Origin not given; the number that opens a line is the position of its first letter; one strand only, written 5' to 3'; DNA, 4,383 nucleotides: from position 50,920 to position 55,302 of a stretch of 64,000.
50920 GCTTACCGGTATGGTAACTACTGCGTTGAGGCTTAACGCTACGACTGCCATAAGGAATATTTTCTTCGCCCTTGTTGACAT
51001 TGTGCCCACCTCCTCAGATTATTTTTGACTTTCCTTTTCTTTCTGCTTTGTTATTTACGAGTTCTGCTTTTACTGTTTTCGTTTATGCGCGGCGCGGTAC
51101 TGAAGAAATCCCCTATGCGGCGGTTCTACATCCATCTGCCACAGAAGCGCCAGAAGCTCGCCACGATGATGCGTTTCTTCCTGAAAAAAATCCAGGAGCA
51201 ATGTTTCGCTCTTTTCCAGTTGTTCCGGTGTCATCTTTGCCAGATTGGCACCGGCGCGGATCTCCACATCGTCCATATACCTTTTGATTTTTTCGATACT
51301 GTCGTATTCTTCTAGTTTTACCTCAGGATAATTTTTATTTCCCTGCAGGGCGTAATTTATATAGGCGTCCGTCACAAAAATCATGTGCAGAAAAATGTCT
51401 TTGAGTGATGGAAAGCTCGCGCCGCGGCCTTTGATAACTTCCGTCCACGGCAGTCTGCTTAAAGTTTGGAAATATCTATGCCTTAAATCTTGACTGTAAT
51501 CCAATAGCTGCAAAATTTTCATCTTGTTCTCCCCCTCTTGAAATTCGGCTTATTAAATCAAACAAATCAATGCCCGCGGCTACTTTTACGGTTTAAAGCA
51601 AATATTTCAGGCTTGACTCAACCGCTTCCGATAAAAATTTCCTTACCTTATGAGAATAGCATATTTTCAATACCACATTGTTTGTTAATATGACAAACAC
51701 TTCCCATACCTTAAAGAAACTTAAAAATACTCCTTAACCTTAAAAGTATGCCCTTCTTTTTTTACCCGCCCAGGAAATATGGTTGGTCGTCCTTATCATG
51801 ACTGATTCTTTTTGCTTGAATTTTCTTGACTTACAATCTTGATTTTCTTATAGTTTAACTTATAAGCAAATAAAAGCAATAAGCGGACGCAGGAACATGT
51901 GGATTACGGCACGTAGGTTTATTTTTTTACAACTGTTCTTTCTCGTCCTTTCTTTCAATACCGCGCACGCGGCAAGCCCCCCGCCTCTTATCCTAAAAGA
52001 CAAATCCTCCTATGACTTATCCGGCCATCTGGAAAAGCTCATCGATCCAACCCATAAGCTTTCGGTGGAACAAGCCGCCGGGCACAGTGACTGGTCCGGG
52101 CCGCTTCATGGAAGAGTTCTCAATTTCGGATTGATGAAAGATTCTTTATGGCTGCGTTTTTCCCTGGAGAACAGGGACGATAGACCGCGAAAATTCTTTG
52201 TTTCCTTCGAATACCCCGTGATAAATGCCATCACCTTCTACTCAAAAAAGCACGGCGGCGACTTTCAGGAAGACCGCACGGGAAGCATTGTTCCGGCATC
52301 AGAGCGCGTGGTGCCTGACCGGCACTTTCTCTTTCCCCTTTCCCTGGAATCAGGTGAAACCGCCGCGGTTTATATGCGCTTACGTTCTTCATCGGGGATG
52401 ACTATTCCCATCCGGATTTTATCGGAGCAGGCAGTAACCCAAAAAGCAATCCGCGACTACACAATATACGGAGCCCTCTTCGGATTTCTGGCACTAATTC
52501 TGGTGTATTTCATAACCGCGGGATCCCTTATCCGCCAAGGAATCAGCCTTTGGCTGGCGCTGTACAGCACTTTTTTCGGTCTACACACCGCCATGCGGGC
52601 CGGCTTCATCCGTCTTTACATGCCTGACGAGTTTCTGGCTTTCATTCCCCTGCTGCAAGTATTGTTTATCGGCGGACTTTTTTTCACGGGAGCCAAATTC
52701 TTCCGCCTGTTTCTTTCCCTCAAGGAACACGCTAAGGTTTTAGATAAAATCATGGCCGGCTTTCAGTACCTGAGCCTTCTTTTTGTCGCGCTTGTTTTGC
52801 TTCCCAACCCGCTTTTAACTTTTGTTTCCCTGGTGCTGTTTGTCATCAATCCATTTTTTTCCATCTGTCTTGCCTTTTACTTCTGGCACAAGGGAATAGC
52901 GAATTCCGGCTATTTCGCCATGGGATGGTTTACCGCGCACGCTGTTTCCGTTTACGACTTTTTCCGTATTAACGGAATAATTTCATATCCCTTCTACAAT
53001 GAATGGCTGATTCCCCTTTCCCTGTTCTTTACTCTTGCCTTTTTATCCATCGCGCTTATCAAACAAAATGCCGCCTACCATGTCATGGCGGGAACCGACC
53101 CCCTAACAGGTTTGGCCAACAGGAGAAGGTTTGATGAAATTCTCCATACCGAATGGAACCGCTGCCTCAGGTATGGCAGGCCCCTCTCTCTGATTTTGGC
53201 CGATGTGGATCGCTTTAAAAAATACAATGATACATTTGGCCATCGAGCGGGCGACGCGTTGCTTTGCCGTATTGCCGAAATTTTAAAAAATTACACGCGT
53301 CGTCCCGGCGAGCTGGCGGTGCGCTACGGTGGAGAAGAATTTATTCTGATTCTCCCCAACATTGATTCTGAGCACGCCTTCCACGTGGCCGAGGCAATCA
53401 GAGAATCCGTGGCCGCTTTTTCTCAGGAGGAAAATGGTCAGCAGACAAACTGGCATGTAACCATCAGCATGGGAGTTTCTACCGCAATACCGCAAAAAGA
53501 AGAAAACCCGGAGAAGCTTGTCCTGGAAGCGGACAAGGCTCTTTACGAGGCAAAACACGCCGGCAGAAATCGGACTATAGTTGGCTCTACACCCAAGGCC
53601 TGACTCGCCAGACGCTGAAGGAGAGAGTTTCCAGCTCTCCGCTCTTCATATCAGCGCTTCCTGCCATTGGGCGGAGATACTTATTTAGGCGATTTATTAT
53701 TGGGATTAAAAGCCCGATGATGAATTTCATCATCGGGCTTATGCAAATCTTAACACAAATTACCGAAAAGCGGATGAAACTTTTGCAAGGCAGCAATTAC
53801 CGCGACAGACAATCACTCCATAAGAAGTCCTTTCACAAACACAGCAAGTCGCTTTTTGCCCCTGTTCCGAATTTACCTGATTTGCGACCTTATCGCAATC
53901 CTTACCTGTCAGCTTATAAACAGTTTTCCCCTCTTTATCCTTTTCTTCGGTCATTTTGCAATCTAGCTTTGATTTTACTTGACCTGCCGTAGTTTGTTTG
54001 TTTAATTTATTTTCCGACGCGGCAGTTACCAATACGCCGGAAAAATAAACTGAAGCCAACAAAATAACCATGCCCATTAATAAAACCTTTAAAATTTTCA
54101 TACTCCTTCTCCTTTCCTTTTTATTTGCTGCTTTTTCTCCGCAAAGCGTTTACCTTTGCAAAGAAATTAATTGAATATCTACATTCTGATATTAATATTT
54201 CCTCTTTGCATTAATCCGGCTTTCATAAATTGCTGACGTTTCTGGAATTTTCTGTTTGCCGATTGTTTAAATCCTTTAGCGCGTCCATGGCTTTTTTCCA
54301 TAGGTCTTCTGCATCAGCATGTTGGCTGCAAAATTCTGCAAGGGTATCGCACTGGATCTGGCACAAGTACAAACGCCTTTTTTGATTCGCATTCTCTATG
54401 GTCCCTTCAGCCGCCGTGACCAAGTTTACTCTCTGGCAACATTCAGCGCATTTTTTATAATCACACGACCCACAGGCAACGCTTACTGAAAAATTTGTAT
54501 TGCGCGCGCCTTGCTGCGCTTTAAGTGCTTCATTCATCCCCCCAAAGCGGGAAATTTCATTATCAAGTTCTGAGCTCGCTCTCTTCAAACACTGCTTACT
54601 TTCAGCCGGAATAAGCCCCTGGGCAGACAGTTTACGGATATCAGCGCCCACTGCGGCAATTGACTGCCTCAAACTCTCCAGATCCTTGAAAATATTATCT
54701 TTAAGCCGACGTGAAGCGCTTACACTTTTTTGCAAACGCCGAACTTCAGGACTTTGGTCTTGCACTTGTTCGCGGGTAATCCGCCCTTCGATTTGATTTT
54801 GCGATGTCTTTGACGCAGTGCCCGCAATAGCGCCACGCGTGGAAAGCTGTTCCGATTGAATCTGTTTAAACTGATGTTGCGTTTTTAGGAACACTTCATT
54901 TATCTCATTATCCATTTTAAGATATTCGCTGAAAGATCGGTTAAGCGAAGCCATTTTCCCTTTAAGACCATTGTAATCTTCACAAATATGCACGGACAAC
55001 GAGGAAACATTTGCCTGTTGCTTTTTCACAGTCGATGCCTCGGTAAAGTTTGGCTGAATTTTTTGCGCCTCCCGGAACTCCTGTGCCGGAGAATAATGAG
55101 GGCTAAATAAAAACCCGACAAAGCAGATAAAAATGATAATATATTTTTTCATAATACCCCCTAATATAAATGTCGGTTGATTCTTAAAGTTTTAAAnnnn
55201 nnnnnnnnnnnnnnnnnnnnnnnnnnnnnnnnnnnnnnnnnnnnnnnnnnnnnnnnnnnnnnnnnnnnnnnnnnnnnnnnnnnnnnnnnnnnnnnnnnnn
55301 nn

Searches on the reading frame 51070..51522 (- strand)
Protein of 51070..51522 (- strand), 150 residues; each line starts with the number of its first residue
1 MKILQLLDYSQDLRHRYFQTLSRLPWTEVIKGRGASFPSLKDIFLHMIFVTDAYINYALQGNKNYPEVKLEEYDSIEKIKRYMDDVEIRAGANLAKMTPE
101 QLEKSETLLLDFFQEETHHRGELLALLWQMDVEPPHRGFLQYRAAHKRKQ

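Call 21: search_protein_families(library=pfam, proteins=[window:51070-51522:-], max_evalue=0.001)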
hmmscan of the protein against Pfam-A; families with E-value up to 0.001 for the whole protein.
window:51070-51522:- (150 aa): 2 families
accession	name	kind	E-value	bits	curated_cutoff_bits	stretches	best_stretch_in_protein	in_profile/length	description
PF05163.17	DinB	-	3.2e-09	37.4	23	1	4-143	6-158/165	DinB family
PF12867.12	DinB_2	-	0.00032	21.6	24.8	1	14-109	6-102/128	DinB superfamily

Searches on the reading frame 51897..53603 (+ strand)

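Call 21: search_protein_families(library=pfam, proteins=[window:51897-53603:+], max_evalue=0.001)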
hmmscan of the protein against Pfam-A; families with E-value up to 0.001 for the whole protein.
window:51897-53603:+ (568 aa): 3 families
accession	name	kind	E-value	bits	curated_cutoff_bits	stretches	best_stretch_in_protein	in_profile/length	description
PF00990.26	GGDEF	-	2.1e-51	174.3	23.8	1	399-559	2-161/161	Diguanylate cyclase, GGDEF domain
PF07696.17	7TMR-DISMED2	-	1.2e-29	103.4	22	1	43-175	2-135/136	7TMR-DISM extracellular 2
PF07695.17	7TMR-DISM_7TM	-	1.4e-19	71.3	29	1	188-388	2-203/205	7TM diverse intracellular signalling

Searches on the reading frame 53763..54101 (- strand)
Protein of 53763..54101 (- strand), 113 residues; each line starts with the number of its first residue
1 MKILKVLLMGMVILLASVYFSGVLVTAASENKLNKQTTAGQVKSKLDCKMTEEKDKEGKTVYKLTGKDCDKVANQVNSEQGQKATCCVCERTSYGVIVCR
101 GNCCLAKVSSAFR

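Call 6: search_protein_families(library=pfam, proteins=[window:53763-54101:-], max_evalue=10)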
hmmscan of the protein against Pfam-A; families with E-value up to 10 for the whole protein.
seq(113 aa): 2 families
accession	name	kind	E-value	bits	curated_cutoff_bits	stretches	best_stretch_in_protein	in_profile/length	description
PF11529.14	AvrL567-A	-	0.06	14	27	1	23-76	61-112/127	Melampsora lini avirulence protein AvrL567-A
PF15284.11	PAGK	-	0.14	12.5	22.8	1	1-37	1-36/64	Phage-encoded virulence factor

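Call 7: search_protein_families(library=ncbifam, proteins=[window:53763-54101:-], max_evalue=10)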
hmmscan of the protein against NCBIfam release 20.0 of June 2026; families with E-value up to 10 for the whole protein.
seq(113 aa): 2 families
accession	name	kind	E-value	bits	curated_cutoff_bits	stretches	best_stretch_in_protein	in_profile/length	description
NF033598.2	elast_bind_EbpS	equivalog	0.0053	15.7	300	1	1-79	305-379/498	elastin-binding protein EbpS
NF041883.1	RNase_A_lipo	exception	0.0069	16.4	200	1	1-84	1-80/168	RNase A-like domain-containing lipoprotein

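Call 10: find_homologous_proteins(query=window:53763-54101:-, max_evalue=0.01)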
Query seq(113 aa) (113 aa): 5 proteins with E <= 0.01 among 6 candidates.
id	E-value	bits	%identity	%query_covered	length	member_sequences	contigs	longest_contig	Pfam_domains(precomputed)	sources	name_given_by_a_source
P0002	7.9e-66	237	100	100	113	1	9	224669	-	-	-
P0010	1.8e-51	191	78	99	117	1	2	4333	-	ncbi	-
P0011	1.1e-49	185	77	86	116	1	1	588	-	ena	-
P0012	2.5e-49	184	75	86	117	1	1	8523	-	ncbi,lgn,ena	-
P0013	6.2e-29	118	52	99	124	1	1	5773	-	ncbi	-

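Call 18: find_encoding_contigs(protein=P0012, flank=8000, max_places=4)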
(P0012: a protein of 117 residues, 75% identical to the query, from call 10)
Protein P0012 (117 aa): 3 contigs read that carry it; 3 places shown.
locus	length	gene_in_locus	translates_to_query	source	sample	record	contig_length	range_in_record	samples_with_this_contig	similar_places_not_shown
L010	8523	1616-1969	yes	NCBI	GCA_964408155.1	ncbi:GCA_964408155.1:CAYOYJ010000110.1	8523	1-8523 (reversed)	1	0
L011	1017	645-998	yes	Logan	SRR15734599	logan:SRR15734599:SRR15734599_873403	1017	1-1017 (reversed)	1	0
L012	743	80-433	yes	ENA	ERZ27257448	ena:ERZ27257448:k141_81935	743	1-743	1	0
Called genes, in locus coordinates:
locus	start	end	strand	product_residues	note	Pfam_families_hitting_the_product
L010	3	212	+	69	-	?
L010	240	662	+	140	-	-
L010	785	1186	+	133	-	-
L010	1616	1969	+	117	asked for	-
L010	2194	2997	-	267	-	PF01435:Peptidase_M48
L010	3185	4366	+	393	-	PF00155:Aminotran_1_2, PF00266:Aminotran_5 (weak), PF01053:Cys_Met_Meta_PP, PF01041:DegT_DnrJ_EryC1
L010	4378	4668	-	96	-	PF00708:Acylphosphatase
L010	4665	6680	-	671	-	PF22745:Nlig-Ia, PF01653:DNA_ligase_aden, PF14520:HHH_5 (faint), PF03120:OB_DNA_ligase, PF03119:DNA_ligase_ZBD, PF12826:HHH_2, PF00533:BRCT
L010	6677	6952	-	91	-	-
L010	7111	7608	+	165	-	PF00149:Metallophos (faint), PF12850:Metallophos_2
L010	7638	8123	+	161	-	PF04677:CwfJ_C_1 (weak), PF11969:DcpS_C (weak), PF01230:HIT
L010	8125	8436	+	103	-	PF06305:LapA_dom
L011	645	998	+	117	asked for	-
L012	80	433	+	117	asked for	-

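Call 37: find_encoding_contigs(protein=P0010, flank=6000, max_places=3)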
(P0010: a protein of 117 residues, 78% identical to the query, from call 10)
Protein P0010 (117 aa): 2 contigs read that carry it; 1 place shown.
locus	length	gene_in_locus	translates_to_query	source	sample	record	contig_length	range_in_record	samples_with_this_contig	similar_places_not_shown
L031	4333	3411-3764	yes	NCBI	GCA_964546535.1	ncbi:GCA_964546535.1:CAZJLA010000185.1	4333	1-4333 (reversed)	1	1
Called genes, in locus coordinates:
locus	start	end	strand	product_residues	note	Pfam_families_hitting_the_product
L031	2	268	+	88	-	?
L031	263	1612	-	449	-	PF02629:CoA_binding (weak), PF13380:CoA_binding_2, PF13607:Succ_CoA_lig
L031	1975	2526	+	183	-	PF01966:HD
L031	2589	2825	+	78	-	PF23455:DUF7129 (faint), PF21349:RUBY_RBDX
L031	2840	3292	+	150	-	-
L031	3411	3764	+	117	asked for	-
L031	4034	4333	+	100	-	?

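Call 38: find_encoding_contigs(protein=P0013, flank=6000, max_places=3)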
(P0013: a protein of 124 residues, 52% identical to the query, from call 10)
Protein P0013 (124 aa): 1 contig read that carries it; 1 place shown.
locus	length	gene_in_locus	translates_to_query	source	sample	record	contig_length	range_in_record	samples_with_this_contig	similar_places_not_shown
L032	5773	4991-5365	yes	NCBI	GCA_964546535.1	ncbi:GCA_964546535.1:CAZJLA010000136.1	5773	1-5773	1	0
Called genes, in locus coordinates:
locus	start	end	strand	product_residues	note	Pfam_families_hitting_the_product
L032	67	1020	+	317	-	PF01699:Na_Ca_ex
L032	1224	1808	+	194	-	-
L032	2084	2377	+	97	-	-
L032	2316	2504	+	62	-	-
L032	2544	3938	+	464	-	-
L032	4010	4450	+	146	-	-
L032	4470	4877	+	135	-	-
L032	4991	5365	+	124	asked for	-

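Call 62: search_protein_families(library=pfam, proteins=[L032:2544-3938:+, L032:4470-4877:+], max_evalue=1)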
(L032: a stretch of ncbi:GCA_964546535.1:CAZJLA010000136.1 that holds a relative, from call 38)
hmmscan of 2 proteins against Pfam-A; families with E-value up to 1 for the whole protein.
L032:2544-3938:+ (464 aa): 1 family
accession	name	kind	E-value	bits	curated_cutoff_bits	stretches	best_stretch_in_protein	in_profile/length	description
PF16349.10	DUF4978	-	0.059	13.5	29.3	1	298-425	22-142/172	Domain of unknown function (DUF4978)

L032:4470-4877:+ (135 aa): 0 families

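Call 63: predict_structure(alignment_id=A3)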
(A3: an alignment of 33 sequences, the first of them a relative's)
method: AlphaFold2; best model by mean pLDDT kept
length: 113 residues; sequences in the alignment: 33
mean_pLDDT: 72.8   pTM: 0.50
mean pLDDT of the five models: 72.8, 71.4, 70.7, 69.6, 68.4
residues with pLDDT >= 90: 21; 70-90: 45; 50-70: 27; < 50: 20
segments of 3 or more residues with pLDDT < 50: 24-42
pLDDT, mean of each block of 10 residues (from residue 1): 58 61 47 41 69 90 90 87 81 90 87 76
secondary structure, 60 per line:
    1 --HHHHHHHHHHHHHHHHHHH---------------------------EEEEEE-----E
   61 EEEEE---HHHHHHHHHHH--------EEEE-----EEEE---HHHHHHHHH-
elements in order: H3-21 E49-54 E60-65 H69-79 E88-91 E97-100 H104-112

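Call 67: fold_search(model_id=the predicted structure, library=pdb)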
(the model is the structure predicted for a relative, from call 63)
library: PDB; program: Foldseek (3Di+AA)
matches with E <= 10: 425; with E <= 0.001: 0
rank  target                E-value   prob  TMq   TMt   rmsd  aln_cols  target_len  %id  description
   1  4z2c_B                2.6e-01  0.60  0.33  0.10   5.0        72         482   14  Quinolone(Moxifloxacin)-DNA cleavage complex of gyrase from S. pneumoniae (released 2016-09-14)
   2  2if1_MODEL_1_A        2.6e-01  0.51  0.37  0.34   7.7        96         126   14  HUMAN TRANSLATION INITIATION FACTOR EIF1, NMR, 29 STRUCTURES (released 1999-05-18)
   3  4ddq_E                3.1e-01  0.63  0.36  0.11   5.0        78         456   18  Structural plasticity of the Bacillus subtilis GyrA homodimer (released 2013-02-13)
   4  6sga_FU               3.3e-01  0.21  0.30  0.15  13.4       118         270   14  Body domain of the mt-SSU assemblosome from Trypanosoma brucei (released 2019-09-18)
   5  4ddq_D                3.8e-01  0.60  0.35  0.11   5.0        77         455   18  Structural plasticity of the Bacillus subtilis GyrA homodimer (released 2013-02-13)
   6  4ddq_B                4.0e-01  0.60  0.36  0.11   4.9        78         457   18  Structural plasticity of the Bacillus subtilis GyrA homodimer (released 2013-02-13)
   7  4kzx_l                4.0e-01  0.51  0.33  0.40   4.4        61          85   11  Rabbit 40S ribosomal subunit in complex with eIF1. (released 2013-07-24)
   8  4ddq_F                4.6e-01  0.44  0.34  0.11   5.2        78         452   17  Structural plasticity of the Bacillus subtilis GyrA homodimer (released 2013-02-13)
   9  9a54_B                4.9e-01  0.35  0.30  0.06   5.4        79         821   18  Integrative model of GYRB-GYRA by crosslinking MS and deep learning (released 2024-09-18)
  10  8qmb_A                4.9e-01  0.30  0.31  0.07   5.4        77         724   16  Nucleant-assisted 2.0 A resolution structure of the Streptococcus pneumoniae topoisomerase IV-V18mer DNA complex with  (released 2024-10-02)
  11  4ddq_A                5.2e-01  0.35  0.28  0.09   5.3        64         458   22  Structural plasticity of the Bacillus subtilis GyrA homodimer (released 2013-02-13)
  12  9ic0_B                5.2e-01  0.09  0.18  0.06  15.2        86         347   12  Chimeric mitochondrial DNA polymerase gamma ternary complex (mAhB) in mouse-like error-editing conformer (composite) (released 2025-06-04)
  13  1xzp_B                5.6e-01  0.23  0.32  0.29  12.0       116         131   14  Structure of the GTP-binding protein TrmE from Thermotoga maritima (released 2005-01-04)
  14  9ic0_C                5.6e-01  0.08  0.18  0.06  14.6        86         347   12  Chimeric mitochondrial DNA polymerase gamma ternary complex (mAhB) in mouse-like error-editing conformer (composite) (released 2025-06-04)
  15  3qjf_C                6.3e-01  0.28  0.32  0.20   6.0        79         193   18  Crystal structure of the 2B4 TCR (released 2011-04-27)
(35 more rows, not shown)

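Call 69: search_protein_families(library=ncbifam, proteins=[L032:4470-4877:+], max_evalue=0.1)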
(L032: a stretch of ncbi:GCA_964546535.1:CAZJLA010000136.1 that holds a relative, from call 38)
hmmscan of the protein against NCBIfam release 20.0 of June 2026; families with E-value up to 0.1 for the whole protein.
L032:4470-4877:+ (135 aa): 0 families

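Call 70: search_solved_structures(query=A3, max_evalue=10)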
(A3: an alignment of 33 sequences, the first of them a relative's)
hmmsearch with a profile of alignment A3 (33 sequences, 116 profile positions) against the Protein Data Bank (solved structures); distinct sequences matched with E-value up to 10: 5.
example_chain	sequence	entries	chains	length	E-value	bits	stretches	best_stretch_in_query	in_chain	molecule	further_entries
2ew9_A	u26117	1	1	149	0.14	15.5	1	49-82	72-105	Copper-transporting ATPase 2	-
1fza_C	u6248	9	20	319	0.82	13.1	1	22-78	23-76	FIBRINOGEN | FIBRIN | FIBRINOGEN GAMMA CHAIN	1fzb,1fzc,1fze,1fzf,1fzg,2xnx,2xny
1n86_C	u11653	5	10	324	0.84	13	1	22-78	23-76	Fibrin gamma chain | Isoform Gamma-A of Fibrinogen gamma chain | Fibrinogen, gamma polypeptide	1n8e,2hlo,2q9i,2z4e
2h43_C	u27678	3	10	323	0.84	13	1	22-78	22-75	Fibrinogen gamma chain | Fibrinogen, gamma polypeptide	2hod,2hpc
1n73_C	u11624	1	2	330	0.97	12.8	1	28-74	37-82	Fibrin gamma chain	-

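Call 71: search_protein_families(library=pfam, alignment_id=A3, max_evalue=5)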
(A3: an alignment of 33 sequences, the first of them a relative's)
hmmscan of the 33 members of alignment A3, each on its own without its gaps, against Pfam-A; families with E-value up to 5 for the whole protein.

A. member 1, P0002 (113 aa): 2 families
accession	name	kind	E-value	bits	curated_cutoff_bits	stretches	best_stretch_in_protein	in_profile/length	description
PF11529.14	AvrL567-A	-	0.06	14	27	1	23-76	61-112/127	Melampsora lini avirulence protein AvrL567-A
PF15284.11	PAGK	-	0.14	12.5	22.8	1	1-37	1-36/64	Phage-encoded virulence factor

B. families by the number of members that match (of 33 scanned): 18 families
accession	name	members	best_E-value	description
PF09716.15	ETRAMP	5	0.0075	Malarial early transcribed membrane protein (ETRAMP)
PF18656.6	DUF5633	5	0.016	Family of unknown function (DUF5633)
PF23011.2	PHD-1st_NSD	4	0.00012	Histone-lysine N-methyltransferase NSD-like, PHD zinc finger 1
PF13771.12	zf-HC5HC2H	2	0.26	PHD-like zinc-binding domain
PF11021.13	DUF2613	1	0.024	Protein of unknown function (DUF2613)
PF13088.12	BNR_2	1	0.026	BNR repeat-like domain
PF05836.17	Chorion_S16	1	0.045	Chorion protein S16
PF03137.26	OATP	1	0.051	Organic Anion Transporter Polypeptide (OATP) family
PF11529.14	AvrL567-A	1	0.06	Melampsora lini avirulence protein AvrL567-A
PF20377.3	DUF6672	1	0.06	Family of unknown function (DUF6672)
PF15284.11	PAGK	1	0.14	Phage-encoded virulence factor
PF13511.11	DUF4124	1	0.15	Domain of unknown function (DUF4124)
PF15468.11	DUF4636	1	0.21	Domain of unknown function (DUF4636)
PF03755.18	YicC-like_N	1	0.22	Endoribonuclease YicC-like, N-terminal region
PF05296.19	TAS2R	1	0.25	Taste receptor protein (TAS2R)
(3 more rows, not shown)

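Call 90: search_protein_families(library=padloc, proteins=[P0002], max_evalue=0.01)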
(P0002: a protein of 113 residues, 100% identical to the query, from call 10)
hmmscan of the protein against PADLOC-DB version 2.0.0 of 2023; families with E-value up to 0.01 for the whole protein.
P0002 (113 aa): 2 families
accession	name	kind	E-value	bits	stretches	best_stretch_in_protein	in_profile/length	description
PDLC04060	PD-T4-6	-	0.0018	15.2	1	6-79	338-408/486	-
PDLC04282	PDC-M02A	-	0.0043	14.7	1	20-79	48-107/182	-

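Call 91: search_protein_families(library=phrogs, proteins=[P0002], max_evalue=0.01)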
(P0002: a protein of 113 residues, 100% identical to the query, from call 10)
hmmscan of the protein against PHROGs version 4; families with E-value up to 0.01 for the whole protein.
P0002 (113 aa): 0 families

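Call 112: fold_search(model_id=the predicted structure, library=viral)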
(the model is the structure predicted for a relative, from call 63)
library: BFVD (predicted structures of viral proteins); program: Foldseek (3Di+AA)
matches with E <= 10: 712; with E <= 0.001: 0
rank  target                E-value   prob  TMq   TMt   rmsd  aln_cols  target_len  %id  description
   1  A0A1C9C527            9.4e-03  1.00  0.46  0.37   6.8       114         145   18  Uncharacterized protein [Heterosigma akashiwo virus 01]
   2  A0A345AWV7            6.5e-02  0.96  0.41  0.05   4.6        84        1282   14  (no name in the UniProt tables at hand)
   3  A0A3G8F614            1.1e-01  0.80  0.34  0.32  11.3        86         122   15  (no name in the UniProt tables at hand)
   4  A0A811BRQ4            1.1e-01  0.23  0.19  0.21  12.5        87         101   11  Uncharacterized protein [Pandoravirus japonicus]
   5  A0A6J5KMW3            1.3e-01  0.82  0.41  0.21  13.7        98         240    8  Uncharacterized protein [uncultured Caudovirales phage]
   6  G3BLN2                1.3e-01  0.44  0.30  0.20   5.5        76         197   22  LAGLIDADG homing endonuclease [Salmonella phage PVPSE1]
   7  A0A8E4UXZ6            1.3e-01  0.21  0.20  0.10  17.7        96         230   22  Uncharacterized protein [Maribacter phage Colly_1]
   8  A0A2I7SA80            1.5e-01  0.82  0.39  0.47   7.8        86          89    8  (no name in the UniProt tables at hand)
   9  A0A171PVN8            1.5e-01  0.54  0.35  0.21  12.6       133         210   11  Uncharacterized protein [Heliothis virescens ascovirus 3f]
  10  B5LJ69                1.8e-01  0.60  0.23  0.33  16.3        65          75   20  Uncharacterized protein [Mycobacterium phage Myrna]
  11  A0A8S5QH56            2.1e-01  0.23  0.19  0.12  13.8        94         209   13  Uncharacterized protein [Myoviridae sp. ctdNl2]
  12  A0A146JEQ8            2.2e-01  0.82  0.39  0.46  12.3        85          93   10  (no name in the UniProt tables at hand)
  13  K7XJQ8                2.4e-01  0.25  0.20  0.20  10.1        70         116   14  Polyprotein (Fragment) [Sacbrood virus]
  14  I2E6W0                2.6e-01  0.35  0.31  0.26  13.2       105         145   10  Uncharacterized protein (Fragment) [Ostreid herpesvirus 1]
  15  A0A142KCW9            2.6e-01  0.14  0.17  0.23  13.6        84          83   20  (no name in the UniProt tables at hand)
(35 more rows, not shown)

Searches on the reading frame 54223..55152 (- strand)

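Call 21: search_protein_families(library=pfam, proteins=[window:54223-55152:-], max_evalue=0.001)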
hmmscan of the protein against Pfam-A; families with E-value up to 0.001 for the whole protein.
window:54223-55152:- (309 aa): 0 families

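Call 62: search_protein_families(library=pfam, proteins=[window:54223-55152:-], max_evalue=1)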
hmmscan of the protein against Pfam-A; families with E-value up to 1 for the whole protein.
window:54223-55152:- (309 aa): 5 families
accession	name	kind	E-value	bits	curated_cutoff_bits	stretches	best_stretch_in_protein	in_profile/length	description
PF20663.3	COG4_N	-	0.0017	18.8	27.3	1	156-244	2-90/107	Conserved oligomeric Golgi complex subunit 4, N-terminal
PF05103.18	DivIVA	-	0.015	15.7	28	1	55-144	36-123/131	DivIVA protein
PF19012.5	DUF5741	-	0.064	13.9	25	1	134-176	38-80/82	Family of unknown function (DUF5741)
PF07200.18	Mod_r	-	0.3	11.5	30.1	1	78-157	12-90/146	Modifier of rudimentary (Mod(r)) protein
PF07889.17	DUF1664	-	0.66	10.5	34.6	0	46-115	47-116/124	Protein of unknown function (DUF1664)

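Call 69: search_protein_families(library=ncbifam, proteins=[window:54223-55152:-], max_evalue=0.1)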
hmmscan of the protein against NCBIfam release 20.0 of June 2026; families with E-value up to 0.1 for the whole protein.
window:54223-55152:- (309 aa): 3 families
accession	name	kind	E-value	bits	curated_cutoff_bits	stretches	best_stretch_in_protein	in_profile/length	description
TIGR02169.1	SMC_prok_A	equivalog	0.02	12.6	729.4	1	32-204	233-406/1165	chromosome segregation protein SMC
TIGR04536.1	geobac_encap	equivalog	0.031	14.1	100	1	44-110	110-174/194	IMEF encapsulin system ferritin-like cargo protein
TIGR02168.1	SMC_prok_B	equivalog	0.035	11.8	567.35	1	33-222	242-431/1181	chromosome segregation protein SMC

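Call 90: search_protein_families(library=padloc, proteins=[window:54223-55152:-], max_evalue=0.01)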
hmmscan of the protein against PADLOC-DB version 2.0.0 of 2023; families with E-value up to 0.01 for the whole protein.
window:54223-55152:- (309 aa): 1 family
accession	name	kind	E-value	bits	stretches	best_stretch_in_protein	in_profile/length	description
PDLC02749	PbeC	-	0.00021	18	1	55-200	361-509/636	PbeC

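Call 91: search_protein_families(library=phrogs, proteins=[window:54223-55152:-], max_evalue=0.01)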
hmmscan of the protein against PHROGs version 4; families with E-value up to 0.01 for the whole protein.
window:54223-55152:- (309 aa): 0 families
